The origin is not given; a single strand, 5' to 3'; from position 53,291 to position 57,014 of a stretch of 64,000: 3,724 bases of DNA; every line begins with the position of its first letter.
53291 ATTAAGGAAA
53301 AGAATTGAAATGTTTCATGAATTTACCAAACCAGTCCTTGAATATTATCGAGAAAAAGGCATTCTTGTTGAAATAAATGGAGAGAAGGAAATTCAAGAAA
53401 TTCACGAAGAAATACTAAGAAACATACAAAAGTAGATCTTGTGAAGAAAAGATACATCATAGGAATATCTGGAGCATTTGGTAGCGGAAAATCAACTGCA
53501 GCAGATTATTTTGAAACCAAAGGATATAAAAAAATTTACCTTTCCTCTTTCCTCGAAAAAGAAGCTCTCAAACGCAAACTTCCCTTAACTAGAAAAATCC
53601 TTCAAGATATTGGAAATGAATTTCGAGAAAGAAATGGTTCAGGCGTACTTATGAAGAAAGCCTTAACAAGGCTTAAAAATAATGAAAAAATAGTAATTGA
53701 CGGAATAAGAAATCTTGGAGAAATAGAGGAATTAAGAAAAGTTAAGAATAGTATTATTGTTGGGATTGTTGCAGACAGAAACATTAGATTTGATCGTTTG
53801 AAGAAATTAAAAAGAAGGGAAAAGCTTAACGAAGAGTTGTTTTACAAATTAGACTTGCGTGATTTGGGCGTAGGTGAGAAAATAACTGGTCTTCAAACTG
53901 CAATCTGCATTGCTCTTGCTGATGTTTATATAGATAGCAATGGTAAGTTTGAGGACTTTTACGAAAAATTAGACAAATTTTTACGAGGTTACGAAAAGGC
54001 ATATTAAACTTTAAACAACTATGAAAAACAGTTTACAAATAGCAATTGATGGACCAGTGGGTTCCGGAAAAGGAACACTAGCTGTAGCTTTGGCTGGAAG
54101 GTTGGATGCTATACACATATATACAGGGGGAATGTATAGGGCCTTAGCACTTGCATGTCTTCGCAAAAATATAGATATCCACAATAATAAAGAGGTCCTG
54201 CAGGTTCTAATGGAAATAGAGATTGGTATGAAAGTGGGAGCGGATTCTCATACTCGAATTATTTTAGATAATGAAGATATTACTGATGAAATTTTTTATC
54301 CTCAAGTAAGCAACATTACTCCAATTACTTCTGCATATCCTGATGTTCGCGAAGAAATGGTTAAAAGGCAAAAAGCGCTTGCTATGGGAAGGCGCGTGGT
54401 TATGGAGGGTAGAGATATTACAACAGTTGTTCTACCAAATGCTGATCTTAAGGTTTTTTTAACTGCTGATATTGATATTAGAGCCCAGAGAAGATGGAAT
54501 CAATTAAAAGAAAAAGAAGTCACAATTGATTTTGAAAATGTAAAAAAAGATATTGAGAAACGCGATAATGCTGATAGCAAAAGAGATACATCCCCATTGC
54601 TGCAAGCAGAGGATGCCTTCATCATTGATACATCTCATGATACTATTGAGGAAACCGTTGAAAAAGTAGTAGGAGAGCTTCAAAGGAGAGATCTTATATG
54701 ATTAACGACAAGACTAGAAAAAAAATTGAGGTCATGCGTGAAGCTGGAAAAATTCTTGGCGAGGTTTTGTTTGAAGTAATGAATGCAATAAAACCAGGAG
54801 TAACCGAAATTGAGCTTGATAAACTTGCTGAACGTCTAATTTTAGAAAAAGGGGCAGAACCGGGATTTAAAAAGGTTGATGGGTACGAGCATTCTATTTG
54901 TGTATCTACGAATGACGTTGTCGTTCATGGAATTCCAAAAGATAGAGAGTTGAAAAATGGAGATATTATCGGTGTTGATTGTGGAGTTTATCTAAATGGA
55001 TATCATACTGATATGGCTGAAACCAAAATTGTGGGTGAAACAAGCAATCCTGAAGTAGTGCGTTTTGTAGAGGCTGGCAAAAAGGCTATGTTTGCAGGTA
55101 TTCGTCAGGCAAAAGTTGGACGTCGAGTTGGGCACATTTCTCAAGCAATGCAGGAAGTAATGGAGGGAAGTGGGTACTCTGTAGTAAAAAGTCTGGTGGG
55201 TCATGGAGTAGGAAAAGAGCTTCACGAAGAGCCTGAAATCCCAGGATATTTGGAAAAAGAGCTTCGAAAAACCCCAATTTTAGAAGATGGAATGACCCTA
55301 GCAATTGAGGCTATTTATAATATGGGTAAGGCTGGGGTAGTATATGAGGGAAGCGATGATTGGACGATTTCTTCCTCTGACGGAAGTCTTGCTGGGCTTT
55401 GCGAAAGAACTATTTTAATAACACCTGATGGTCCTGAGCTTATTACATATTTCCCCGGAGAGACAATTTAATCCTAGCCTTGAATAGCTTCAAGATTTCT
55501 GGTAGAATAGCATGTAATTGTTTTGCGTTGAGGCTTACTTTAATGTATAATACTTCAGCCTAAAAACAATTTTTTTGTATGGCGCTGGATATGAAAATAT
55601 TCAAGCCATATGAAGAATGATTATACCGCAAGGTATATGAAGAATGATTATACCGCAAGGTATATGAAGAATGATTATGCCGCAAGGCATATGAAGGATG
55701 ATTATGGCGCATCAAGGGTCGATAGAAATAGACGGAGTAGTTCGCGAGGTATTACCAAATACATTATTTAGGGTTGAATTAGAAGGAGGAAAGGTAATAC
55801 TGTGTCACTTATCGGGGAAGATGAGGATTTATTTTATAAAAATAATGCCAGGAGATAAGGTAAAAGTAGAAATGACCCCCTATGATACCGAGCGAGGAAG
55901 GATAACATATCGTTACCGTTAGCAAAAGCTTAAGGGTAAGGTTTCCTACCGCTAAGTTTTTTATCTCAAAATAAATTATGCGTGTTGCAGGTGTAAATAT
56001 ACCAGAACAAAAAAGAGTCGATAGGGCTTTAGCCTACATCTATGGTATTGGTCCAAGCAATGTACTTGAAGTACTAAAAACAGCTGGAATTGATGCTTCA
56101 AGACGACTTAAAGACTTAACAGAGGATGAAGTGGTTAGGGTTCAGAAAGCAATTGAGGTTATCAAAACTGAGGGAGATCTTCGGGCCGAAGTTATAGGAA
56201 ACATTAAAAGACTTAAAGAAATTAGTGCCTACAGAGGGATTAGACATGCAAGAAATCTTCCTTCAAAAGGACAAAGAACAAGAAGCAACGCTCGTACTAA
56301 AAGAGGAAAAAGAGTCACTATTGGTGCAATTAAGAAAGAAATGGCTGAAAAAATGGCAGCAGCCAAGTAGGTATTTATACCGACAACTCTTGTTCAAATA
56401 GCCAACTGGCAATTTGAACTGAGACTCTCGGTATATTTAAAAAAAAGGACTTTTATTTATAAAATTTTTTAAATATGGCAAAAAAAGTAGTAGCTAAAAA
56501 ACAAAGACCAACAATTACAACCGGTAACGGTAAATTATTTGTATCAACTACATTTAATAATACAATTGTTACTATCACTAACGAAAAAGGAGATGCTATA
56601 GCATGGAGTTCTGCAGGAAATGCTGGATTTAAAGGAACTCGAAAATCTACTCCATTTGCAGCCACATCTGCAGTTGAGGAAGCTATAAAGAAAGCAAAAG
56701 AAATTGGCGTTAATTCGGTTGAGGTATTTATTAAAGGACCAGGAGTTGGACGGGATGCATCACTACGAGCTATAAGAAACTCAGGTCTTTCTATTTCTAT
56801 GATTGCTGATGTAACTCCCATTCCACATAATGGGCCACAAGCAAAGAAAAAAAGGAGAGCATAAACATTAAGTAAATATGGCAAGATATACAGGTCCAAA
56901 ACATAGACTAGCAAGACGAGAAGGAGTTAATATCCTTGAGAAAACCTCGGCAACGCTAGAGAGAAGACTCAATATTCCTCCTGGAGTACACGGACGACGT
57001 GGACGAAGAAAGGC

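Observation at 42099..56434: Conserved ~58-nt intergenic element (family B) with compensatory base changes upstream of rplC, rplN, adk and rpsK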

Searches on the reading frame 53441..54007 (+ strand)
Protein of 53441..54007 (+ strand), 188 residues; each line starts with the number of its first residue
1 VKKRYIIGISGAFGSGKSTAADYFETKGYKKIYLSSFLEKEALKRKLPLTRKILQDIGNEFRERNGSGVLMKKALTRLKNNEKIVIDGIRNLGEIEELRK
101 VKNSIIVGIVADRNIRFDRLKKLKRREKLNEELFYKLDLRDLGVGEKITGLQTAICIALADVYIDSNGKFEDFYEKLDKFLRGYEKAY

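Call 58: search_protein_families(library=pfam, proteins=[window:53441-54007:+], max_evalue=0.001)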
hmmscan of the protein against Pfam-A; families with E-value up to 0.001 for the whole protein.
window:53441-54007:+ (188 aa): 3 families
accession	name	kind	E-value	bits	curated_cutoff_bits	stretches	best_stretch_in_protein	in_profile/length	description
PF13238.12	AAA_18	-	2.6e-08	34.8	29.4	1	7-129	1-117/128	AAA domain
PF13207.12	AAA_17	-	1.3e-05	25.9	27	1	11-127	2-128/136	AAA domain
PF01121.26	CoaE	-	4.1e-05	23.8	27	1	5-77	1-70/180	Dephospho-CoA kinase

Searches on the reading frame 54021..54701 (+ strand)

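Call 58: search_protein_families(library=pfam, proteins=[window:54021-54701:+], max_evalue=0.001)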
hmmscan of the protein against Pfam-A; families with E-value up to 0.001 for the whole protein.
window:54021-54701:+ (226 aa): 5 families
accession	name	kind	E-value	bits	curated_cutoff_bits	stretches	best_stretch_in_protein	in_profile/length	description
PF02224.24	Cytidylate_kin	-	8.9e-68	228.6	26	1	7-220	1-209/211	Cytidylate kinase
PF13189.12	Cytidylate_kin2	-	5.5e-06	27.1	28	1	7-187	2-152/176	Cytidylate kinase-like family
PF13238.12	AAA_18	-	0.00055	20.8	29.4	0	7-172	1-120/128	AAA domain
PF13207.12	AAA_17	-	0.00085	20.1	27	0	11-85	2-79/136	AAA domain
PF01712.25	dNK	-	0.00086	19.6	27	0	7-31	1-24/203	Deoxynucleoside kinase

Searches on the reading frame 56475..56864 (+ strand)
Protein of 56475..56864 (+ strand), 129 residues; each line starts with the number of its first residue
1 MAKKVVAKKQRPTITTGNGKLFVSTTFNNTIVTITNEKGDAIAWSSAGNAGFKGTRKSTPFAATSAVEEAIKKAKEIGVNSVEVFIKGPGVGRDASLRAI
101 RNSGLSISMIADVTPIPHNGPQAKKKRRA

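Call 12: find_encoding_contigs(protein=window:56475-56864:+, flank=10000, max_places=10)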
Protein window:56475-56864:+ (129 aa): 2 contigs read that carry it; 2 places shown.
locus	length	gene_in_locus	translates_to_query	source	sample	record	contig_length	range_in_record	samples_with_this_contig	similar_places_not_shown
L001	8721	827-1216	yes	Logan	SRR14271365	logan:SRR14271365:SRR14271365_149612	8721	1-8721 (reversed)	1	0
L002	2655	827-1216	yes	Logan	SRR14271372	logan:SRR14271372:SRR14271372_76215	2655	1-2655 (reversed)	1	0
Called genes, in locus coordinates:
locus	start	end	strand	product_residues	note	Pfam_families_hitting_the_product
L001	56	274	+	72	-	PF01176:eIF-1a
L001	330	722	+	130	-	PF00416:Ribosomal_S13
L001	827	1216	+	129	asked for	PF00411:Ribosomal_S11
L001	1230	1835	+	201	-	PF00163:Ribosomal_S4, PF01479:S4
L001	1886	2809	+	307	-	PF01193:RNA_pol_L, PF01000:RNA_pol_A_bac, PF03118:RNA_pol_A_CTD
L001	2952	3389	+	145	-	PF01196:Ribosomal_L17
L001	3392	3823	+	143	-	PF00572:Ribosomal_L13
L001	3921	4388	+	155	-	PF00380:Ribosomal_S9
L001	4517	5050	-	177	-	PF00293:NUDIX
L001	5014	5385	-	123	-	PF21982:RecX_HTH1 (faint), PF02631:RecX_HTH2, PF21981:RecX_HTH3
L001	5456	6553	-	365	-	PF00154:RecA_N, PF06745:ATPase (weak), PF08423:Rad51, PF27531:MT3502_N (weak), PF21096:RecA_C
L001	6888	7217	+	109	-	PF01329:Pterin_4a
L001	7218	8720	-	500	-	?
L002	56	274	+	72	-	PF01176:eIF-1a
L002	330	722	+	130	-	PF00416:Ribosomal_S13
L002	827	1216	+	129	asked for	PF00411:Ribosomal_S11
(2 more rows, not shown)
